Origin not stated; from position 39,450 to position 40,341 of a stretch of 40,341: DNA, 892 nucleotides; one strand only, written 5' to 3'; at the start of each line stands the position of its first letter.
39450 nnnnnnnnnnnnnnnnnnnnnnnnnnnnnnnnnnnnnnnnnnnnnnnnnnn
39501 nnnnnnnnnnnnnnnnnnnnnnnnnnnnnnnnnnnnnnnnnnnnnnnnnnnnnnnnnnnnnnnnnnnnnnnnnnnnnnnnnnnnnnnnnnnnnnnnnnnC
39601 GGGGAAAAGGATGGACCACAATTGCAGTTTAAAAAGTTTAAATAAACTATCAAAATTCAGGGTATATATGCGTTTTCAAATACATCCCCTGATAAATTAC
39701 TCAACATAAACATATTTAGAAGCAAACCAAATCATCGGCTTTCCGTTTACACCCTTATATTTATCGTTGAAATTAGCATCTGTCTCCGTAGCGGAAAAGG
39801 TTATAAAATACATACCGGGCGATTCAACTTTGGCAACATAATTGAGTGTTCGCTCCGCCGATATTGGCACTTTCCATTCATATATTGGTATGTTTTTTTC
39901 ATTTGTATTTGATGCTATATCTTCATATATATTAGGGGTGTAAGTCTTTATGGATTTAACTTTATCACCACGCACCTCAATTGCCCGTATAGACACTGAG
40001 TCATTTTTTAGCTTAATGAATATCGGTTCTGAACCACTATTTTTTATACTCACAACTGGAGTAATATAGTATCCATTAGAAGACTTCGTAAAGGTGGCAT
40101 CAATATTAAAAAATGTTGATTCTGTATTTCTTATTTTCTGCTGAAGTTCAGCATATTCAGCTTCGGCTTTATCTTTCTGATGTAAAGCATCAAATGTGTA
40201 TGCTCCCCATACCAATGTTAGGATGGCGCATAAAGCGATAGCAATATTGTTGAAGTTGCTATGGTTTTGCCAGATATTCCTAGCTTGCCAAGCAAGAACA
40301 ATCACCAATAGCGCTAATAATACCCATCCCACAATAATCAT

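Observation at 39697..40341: Integrase-proximal membrane-anchored cargo gene in the slot where e14 carries lit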

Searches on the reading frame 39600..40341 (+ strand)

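Call 9: search_protein_families(library=padloc, proteins=[L001:8098-8748:-, L001:8745-9827:-], max_evalue=1)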
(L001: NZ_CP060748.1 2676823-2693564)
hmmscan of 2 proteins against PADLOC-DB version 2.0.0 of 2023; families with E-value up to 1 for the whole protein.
L001:8098-8748:- (216 aa): 0 families

L001:8745-9827:- (360 aa): 5 families
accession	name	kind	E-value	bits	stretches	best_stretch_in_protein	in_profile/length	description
PDLC04806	PDC-S02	-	3.2e-15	54.2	1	15-201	3-185/324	-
PDLC04815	PDC-S02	-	4.3e-08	30.9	1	16-161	3-147/346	-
PDLC04819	PDC-S02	-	1.4e-07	29.1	1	14-174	3-162/334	-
PDLC04824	PDC-S02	-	3e-07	27.9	1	15-169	3-159/308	-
PDLC04816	PDC-S02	-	0.00024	18.7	1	74-181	58-165/299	-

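Call 10: search_protein_families(library=pfam, proteins=[L001:8745-9827:-], max_evalue=1)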
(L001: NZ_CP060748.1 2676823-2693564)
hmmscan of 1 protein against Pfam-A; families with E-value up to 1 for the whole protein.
L001:8745-9827:- (360 aa): 0 families

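Call 11: search_protein_families(library=ncbifam, proteins=[L001:8098-8748:-, L001:8745-9827:-], max_evalue=1)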
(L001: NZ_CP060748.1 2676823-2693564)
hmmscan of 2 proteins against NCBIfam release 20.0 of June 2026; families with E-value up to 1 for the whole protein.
L001:8098-8748:- (216 aa): 5 families
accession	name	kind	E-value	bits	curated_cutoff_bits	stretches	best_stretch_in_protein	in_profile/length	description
NF049847.1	FtsL_COG5462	equivalog_domain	0.019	14.6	50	1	37-77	4-44/85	cell division protein FtsL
NF043065.1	MMSYN1_0478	equivalog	0.022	14.6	170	1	9-76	20-86/190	MFS transporter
TIGR04412.1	T2SS_GspM_XcpZ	equivalog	0.061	13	60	1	3-69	8-71/126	type II secretion system protein GspM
TIGR00743.1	TIGR00743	superfamily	0.066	14.1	71.45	1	57-94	37-74/95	DUF406 family protein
NF047405.1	SensHisKinSapS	equivalog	0.11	11.8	550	1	3-74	12-85/341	two-component system sensor histidine kinase SapS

L001:8745-9827:- (360 aa): 0 families

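Call 12: search_protein_families(library=phrogs, proteins=[L001:8098-8748:-, L001:8745-9827:-], max_evalue=1)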
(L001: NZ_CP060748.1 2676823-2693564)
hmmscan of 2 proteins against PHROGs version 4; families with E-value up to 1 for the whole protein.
L001:8098-8748:- (216 aa): 4 families
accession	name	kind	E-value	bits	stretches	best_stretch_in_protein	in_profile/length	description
phrog_1152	-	lysis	0.053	14.5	0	1-72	7-62/127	Rz-like spanin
phrog_17293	-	unknown function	0.1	14.1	1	9-60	128-178/178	-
phrog_14059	-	unknown function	0.25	12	1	10-83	46-117/159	-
phrog_1026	-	lysis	0.58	11.5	1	31-75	6-48/85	Rz-like spanin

L001:8745-9827:- (360 aa): 2 families
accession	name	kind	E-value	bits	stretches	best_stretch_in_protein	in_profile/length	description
phrog_10226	-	unknown function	3e-07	30.9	1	7-199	13-219/369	-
phrog_36959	-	unknown function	0.036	15.1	1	263-312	17-66/93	-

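Call 14: find_homologous_proteins(query=L001:8098-8748:-)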
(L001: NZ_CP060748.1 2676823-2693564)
Query L001:8098-8748:- (216 aa): 28 proteins with E <= 0.001 among 193 candidates.
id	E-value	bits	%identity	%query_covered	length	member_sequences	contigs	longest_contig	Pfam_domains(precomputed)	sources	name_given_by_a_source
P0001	7.1e-138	475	100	100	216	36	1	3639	-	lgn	-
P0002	1.4e-128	445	93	99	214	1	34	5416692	-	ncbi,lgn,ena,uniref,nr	ncbi:hypothetical protein FKK72_10150 [Klebsiella pneumoniae]|uniref:hypothetical protein n=1 Tax=Kl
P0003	2.5e-128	444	93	99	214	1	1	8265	-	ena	-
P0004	8.2e-119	413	92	93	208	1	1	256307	-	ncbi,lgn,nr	ncbi:hypothetical protein NF897_004068 [Klebsiella pneumoniae]|nr:hypothetical protein [Klebsiella p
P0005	1.0e-115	403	82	99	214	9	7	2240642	-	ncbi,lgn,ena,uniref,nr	ncbi:hypothetical protein MXM72_08760 [Enterobacter roggenkampii]|uniref:hypothetical protein n=1 Ta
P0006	1.1e-114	399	83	99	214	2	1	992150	-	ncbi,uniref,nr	ncbi:hypothetical protein FVB43_18785 [Erwinia rhapontici]|uniref:hypothetical protein n=1 Tax=Erwin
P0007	5.9e-111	387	94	87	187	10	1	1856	-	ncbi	-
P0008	1.7e-106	373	77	99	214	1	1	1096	-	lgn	-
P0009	1.3e-105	370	77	91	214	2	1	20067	-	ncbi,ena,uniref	ncbi:hypothetical protein [Enterobacter pseudoroggenkampii]|uniref:hypothetical protein n=1 Tax=Ente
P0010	3.8e-105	368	74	100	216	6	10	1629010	-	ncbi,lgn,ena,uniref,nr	ncbi:hypothetical protein HIK07_16420 [Cronobacter sakazakii]|uniref:Uncharacterized protein n=3 Tax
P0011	4.4e-101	355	77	92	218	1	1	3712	-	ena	-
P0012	1.2e-66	242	51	91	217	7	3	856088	-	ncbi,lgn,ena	-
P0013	1.2e-65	239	51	90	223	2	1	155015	-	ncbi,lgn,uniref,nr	ncbi:hypothetical protein [Proteus sp. TJ1640]|uniref:hypothetical protein n=1 Tax=Proteus sp. TJ164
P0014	1.7e-64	235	47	99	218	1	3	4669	-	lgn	-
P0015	9.0e-64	233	47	99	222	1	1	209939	-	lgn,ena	-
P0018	1.8e-63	232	46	100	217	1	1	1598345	-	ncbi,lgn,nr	ncbi:TPA: hypothetical protein VEO38_000766 [Providencia alcalifaciens]|nr:hypothetical protein [Pro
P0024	2.4e-55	206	45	97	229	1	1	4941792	-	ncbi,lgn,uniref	ncbi:hypothetical protein [Citrobacter freundii]|uniref:hypothetical protein n=1 Tax=Citrobacter fre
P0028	9.0e-47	178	45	89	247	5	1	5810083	-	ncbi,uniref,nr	ncbi:hypothetical protein [Pseudomonas sp. R3-18-08]|uniref:hypothetical protein n=1 Tax=Pseudomonas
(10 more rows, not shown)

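Call 15: find_encoding_contigs(protein=P0028, flank=8000, max_places=2)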
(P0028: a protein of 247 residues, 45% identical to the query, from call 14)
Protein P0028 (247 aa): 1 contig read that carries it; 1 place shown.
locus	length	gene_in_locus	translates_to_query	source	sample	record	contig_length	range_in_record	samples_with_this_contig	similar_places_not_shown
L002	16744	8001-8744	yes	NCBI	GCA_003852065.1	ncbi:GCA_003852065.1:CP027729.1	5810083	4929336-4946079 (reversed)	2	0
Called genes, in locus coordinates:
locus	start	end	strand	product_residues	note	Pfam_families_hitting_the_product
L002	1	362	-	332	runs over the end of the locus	PF04055:Radical_SAM, PF13353:Fer4_12 (weak), PF06463:Mob_synth_C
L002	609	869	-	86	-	PF19619:DUF6124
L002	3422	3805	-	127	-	PF03819:MazG (weak), PF12643:MazG-like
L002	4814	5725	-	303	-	-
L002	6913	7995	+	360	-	-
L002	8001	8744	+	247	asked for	-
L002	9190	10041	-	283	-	-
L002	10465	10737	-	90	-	PF00589:Phage_integrase (weak)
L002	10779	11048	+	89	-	-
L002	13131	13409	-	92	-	PF27144:PA14_33160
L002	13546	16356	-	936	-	PF01565:FAD_binding_4, PF02754:CCG (faint), PF02913:FAD-oxidase_C, PF12838:Fer4_7, PF13183:Fer4_8, PF13534:Fer4_17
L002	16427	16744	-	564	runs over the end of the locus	PF02652:Lactate_perm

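Call 16: find_encoding_contigs(protein=P0024, flank=8000, max_places=2)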
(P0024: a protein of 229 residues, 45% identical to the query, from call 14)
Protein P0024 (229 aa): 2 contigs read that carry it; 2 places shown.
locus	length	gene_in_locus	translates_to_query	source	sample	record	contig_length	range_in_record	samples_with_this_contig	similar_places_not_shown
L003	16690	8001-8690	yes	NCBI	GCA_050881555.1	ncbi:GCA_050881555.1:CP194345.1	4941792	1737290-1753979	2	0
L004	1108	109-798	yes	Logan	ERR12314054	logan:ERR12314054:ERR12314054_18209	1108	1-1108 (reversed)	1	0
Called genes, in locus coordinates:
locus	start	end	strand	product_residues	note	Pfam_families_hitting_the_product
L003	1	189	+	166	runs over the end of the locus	PF26815:Phage_RepB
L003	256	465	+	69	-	PF10809:DUF2732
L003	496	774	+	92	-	PF17399:DUF5405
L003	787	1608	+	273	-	-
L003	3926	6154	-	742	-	PF13166:AAA_13, PF13304:AAA_21 (faint)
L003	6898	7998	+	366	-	PF28530:DUF8426 (weak)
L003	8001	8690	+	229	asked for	-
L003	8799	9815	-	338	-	PF04860:Phage_portal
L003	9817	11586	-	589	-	PF06056:Terminase_5, PF13384:HTH_23 (weak), PF03237:Terminase_6N, PF17289:Terminase_6C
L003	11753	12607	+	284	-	PF05929:Phage_GPO_N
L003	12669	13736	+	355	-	PF05125:Phage_cap_P2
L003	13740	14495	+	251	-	PF05944:Phage_term_smal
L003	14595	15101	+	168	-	PF05926:Phage_GPL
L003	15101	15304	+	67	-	PF05489:Phage_tail_X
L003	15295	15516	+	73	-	-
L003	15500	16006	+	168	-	PF00959:Phage_lysozyme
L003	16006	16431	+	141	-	-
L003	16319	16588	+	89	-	PF23793:LysC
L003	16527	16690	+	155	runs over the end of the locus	PF06891:P2_Phage_GpR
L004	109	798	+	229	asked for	-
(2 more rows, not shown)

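Call 17: find_encoding_contigs(protein=P0018, flank=8000, max_places=2)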
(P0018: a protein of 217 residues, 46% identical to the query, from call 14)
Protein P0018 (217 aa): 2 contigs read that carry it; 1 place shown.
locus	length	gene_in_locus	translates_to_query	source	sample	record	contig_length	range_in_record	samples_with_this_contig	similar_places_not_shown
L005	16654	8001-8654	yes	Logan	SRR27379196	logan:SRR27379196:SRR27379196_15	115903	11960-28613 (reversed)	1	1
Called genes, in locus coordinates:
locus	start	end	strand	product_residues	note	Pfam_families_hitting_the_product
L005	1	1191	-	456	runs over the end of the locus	PF00206:Lyase_1, PF08328:ASL_C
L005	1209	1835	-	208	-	PF04356:DUF489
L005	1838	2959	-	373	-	PF00733:Asn_synthase (faint), PF02540:NAD_synthase, PF02568:ThiI (weak), PF03054:tRNA_Me_trans, PF20259:tRNA_Me_trans_M, PF20258:tRNA_Me_trans_C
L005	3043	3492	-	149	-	PF00293:NUDIX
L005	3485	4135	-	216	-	PF00849:PseudoU_synth_2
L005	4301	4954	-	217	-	-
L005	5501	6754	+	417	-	PF00180:Iso_dh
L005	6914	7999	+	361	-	PF28530:DUF8426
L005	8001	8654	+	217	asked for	-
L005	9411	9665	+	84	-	-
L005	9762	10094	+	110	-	-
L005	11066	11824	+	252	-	PF06788:UPF0257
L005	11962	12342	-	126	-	PF05656:DUF805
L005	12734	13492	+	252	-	PF06788:UPF0257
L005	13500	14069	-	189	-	PF01292:Ni_hydr_CYTB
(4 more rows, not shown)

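Call 24: find_homologous_proteins(query=L001:8745-9827:-)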
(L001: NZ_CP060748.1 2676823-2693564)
Query L001:8745-9827:- (360 aa): 55 proteins with E <= 0.001 among 1332 candidates.
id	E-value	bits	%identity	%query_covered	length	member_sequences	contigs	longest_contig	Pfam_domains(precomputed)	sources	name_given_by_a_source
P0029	4.3e-222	755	92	100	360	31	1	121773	-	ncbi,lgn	-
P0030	4.9e-212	722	89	100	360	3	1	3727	-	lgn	-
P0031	3.5e-210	716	86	100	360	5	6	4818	-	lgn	-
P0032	3.4e-204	696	86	100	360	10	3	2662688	-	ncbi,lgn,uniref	ncbi:hypothetical protein [Enterobacter bugandensis]|uniref:hypothetical protein n=1 Tax=Enterobacte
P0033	6.3e-198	675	83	100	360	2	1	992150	-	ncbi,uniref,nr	ncbi:hypothetical protein FVB43_18780 [Erwinia rhapontici]|uniref:hypothetical protein n=1 Tax=Erwin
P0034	2.5e-188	644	76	100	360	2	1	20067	PF28530.1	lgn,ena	-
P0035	4.9e-186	636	74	100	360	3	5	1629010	PF28530.1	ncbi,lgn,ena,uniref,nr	ncbi:hypothetical protein C3E80_04030 [Cronobacter malonaticus]|uniref:Uncharacterized protein n=3 T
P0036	1.0e-171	589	71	100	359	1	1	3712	PF28530.1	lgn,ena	-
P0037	4.6e-154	531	64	100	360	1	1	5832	PF28530.1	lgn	-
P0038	5.4e-133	462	56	100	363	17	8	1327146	PF28530.1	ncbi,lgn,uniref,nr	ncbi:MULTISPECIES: hypothetical protein [unclassified Serratia (in: enterobacteria)]|uniref:hypothet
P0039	7.0e-128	445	56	99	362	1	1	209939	PF28530.1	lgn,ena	-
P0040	2.1e-127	443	56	100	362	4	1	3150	PF28530.1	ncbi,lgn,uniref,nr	ncbi:hypothetical protein [Pectobacterium carotovorum]|uniref:hypothetical protein n=1 Tax=Pectobact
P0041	1.1e-120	421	51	100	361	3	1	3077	PF28530.1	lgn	-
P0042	9.9e-120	418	52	99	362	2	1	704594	PF28530.1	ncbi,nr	ncbi:UNVERIFIED_ORG: hypothetical protein J2S99_001452 [Atlantibacter hermannii]|nr:hypothetical pro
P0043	1.2e-119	418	52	100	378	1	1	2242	PF28530.1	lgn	-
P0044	1.4e-118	414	54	99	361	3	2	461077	PF28530.1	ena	-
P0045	1.9e-117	411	52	100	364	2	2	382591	PF28530.1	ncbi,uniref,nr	ncbi:hypothetical protein QMZ93_15945 [Pantoea stewartii subsp. indologenes]|uniref:hypothetical pro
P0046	9.8e-116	405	53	100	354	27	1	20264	PF28530.1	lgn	-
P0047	2.8e-113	397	52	99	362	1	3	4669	PF28530.1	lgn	-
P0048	2.1e-111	391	50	98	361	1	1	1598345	PF28530.1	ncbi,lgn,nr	ncbi:TPA: hypothetical protein VEO38_000767 [Providencia alcalifaciens]|nr:hypothetical protein [Pro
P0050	7.7e-93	330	46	99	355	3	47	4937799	PF28530.1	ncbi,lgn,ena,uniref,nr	ncbi:hypothetical protein P4M53_001430 [Escherichia coli]|uniref:hypothetical protein n=1 Tax=Escher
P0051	2.9e-92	328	46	98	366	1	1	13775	PF28530.1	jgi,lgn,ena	-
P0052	6.3e-92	327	46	99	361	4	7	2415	PF28530.1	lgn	-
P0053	8.3e-92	326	46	98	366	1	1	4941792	PF28530.1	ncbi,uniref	ncbi:hypothetical protein [Citrobacter freundii]|uniref:hypothetical protein n=1 Tax=Citrobacter fre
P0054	1.2e-91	326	46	99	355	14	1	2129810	PF28530.1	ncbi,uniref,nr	ncbi:hypothetical protein L8P34_01680 [Enterobacter kobei]|uniref:hypothetical protein n=1 Tax=Enter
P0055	2.2e-91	325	45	98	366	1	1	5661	PF28530.1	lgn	-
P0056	6.2e-91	323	46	98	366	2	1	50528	PF28530.1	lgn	-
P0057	2.7e-89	318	44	98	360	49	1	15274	PF28530.1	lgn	-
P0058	9.9e-89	316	45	98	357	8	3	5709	PF28530.1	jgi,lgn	-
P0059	1.0e-88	316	44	98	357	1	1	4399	PF28530.1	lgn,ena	-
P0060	3.6e-88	314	46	98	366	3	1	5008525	PF28530.1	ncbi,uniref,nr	ncbi:hypothetical protein [Pantoea sp. CCBC3-3-1]|uniref:hypothetical protein n=1 Tax=Pantoea sp. CC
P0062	9.6e-87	310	42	99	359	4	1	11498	PF28530.1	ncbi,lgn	-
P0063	4.2e-86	308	43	99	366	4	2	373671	PF28530.1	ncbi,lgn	ncbi:UNVERIFIED_ORG: hypothetical protein FHW05_002513 [Pantoea agglomerans]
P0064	1.2e-85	306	43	99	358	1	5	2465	PF28530.1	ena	-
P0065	1.7e-85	306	42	98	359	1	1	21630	PF28530.1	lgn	-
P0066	4.3e-85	304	41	99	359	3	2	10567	PF28530.1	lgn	-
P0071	5.1e-84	301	43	98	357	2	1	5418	PF28530.1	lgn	-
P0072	5.3e-84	301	43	98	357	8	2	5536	PF28530.1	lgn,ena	-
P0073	1.2e-83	299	44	99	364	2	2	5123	PF28530.1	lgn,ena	-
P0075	5.7e-81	291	43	98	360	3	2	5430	PF28530.1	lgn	-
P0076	1.0e-80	290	41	99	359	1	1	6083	PF28530.1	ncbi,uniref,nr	ncbi:hypothetical protein [Leclercia adecarboxylata]|uniref:hypothetical protein n=1 Tax=Leclercia a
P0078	4.7e-80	288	40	97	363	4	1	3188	PF28530.1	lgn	-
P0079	6.0e-80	287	41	98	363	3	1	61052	PF28530.1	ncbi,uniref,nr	ncbi:hypothetical protein [Pseudomonas syringae]|uniref:hypothetical protein n=1 Tax=Pseudomonas syr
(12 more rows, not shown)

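Call 26: find_encoding_contigs(protein=P0050, flank=8000, max_places=3)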
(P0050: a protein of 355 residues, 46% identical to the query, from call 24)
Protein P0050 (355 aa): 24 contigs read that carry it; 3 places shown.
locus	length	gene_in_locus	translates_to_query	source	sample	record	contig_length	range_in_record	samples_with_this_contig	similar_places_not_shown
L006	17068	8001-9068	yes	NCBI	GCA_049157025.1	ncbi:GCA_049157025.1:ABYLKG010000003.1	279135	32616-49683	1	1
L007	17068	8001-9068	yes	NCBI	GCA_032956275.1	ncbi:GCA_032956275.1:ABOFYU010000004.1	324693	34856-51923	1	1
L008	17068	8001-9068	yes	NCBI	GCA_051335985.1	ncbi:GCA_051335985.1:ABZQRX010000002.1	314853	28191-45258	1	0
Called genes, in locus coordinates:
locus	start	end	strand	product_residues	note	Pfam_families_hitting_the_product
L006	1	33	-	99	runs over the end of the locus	-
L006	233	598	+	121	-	-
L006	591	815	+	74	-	-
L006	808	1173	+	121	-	-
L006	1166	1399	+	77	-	-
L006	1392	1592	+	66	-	-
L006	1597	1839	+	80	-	PF13973:DUF4222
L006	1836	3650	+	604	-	PF08706:D5_N, PF19263:DUF5906, PF03288:Pox_D5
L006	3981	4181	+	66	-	-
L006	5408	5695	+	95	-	PF06069:PerC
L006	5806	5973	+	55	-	-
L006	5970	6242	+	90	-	-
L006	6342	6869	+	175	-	-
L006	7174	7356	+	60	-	-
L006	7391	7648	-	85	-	-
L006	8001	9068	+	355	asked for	PF28530:DUF8426 (weak)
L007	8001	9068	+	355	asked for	PF28530:DUF8426 (weak)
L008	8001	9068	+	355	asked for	PF28530:DUF8426 (weak)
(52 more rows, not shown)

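Call 27: find_encoding_contigs(protein=P0079, flank=8000, max_places=2)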
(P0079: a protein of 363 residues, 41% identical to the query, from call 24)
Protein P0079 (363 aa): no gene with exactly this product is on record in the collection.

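Call 36: predict_structure(alignment_id=A2)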
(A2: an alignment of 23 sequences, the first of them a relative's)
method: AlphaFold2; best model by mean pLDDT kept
length: 216 residues; sequences in the alignment: 23
mean_pLDDT: 82.5   pTM: 0.57
mean pLDDT of the five models: 82.5, 82.4, 77.3, 76.6, 75.5
residues with pLDDT >= 90: 47; 70-90: 142; 50-70: 26; < 50: 1
segments of 3 or more residues with pLDDT < 50: none
pLDDT, mean of each block of 10 residues (from residue 1): 76 82 64 78 85 85 78 63 91 92 84 89 88 87 82 82 86 91 90 78 78 90
secondary structure, 60 per line:
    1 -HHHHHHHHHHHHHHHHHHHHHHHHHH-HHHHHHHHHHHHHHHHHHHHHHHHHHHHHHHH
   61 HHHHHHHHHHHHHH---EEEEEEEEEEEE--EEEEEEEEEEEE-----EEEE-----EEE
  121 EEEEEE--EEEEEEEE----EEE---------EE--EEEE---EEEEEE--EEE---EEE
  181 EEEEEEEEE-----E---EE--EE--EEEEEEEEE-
elements in order: H2-27 H29-74 E78-89 E92-103 E109-112 E118-126 E129-136 E141-143 E157-160 E164-169 E172-174 E178-189 E207-215

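Call 39: search_protein_representatives(alignment_id=A2)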
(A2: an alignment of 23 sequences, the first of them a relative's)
Query: 23 sequences, 220 profile positions. Proteins with E-value up to 0.001 (for the whole library): 282; up to 1e-10: 73; up to 1e-30: 11. The best 150 are listed.
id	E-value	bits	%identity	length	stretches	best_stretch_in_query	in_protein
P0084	2.5e-74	265.9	-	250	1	5-220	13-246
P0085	6.5e-72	258.0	-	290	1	9-219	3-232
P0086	2.9e-64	233.0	-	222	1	9-220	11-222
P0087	3.4e-51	190.3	-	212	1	29-220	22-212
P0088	8.5e-37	143.2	-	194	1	32-220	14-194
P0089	1.4e-36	142.5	-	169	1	52-220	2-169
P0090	1.5e-34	135.8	-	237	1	9-219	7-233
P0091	3.6e-34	134.6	-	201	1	26-219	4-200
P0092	5.5e-33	130.7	-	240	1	23-219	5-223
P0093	1.7e-31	125.8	-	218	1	27-220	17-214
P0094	5.6e-31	124.2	-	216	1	27-219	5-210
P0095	3.1e-30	121.8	-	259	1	26-220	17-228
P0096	5.5e-30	120.9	-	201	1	40-220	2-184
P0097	3.8e-28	114.9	-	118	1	101-219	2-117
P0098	4.6e-28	114.7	-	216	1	39-219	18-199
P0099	5.5e-28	114.4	-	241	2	59-220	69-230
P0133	2.0e-14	70.1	-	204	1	33-220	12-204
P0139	4.0e-13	65.8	-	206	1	26-206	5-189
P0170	2.6e-09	53.4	-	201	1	29-219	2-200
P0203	2.2e-07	47.0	-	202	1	33-219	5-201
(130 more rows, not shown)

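Call 41: predict_structure(alignment_id=A3)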
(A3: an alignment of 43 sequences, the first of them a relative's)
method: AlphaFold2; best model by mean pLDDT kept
length: 360 residues; sequences in the alignment: 43
mean_pLDDT: 78.7   pTM: 0.67
mean pLDDT of the five models: 78.7, 77.5, 75.3, 75.1, 73.8
residues with pLDDT >= 90: 108; 70-90: 169; 50-70: 42; < 50: 41
segments of 3 or more residues with pLDDT < 50: 1-9, 329-345, 349-360
pLDDT, mean of each block of 10 residues (from residue 1): 42 77 88 94 88 88 84 83 91 89 91 86 91 83 75 79 68 81 67 84 93 93 91 92 72 61 90 89 69 84 93 90 67 36 45 37
secondary structure, 60 per line:
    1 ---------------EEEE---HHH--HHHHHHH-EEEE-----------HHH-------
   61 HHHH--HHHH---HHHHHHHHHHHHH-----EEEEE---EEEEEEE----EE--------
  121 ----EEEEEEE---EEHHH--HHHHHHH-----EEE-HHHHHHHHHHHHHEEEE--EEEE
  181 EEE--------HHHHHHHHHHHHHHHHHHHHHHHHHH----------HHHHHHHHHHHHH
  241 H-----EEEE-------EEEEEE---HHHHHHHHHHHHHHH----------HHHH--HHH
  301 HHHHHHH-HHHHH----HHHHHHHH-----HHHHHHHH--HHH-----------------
elements in order: E16-19 H28-34 E36-39 H61-64 H67-70 H74-86 E92-96 E100-106 E125-131 H142-148 E154-156 H158-170 E171-174 E177-183 H192-217 H228-241 E247-250 E258-263 H267-281 H292-295 H298-307 H309-313 H318-325 H331-338
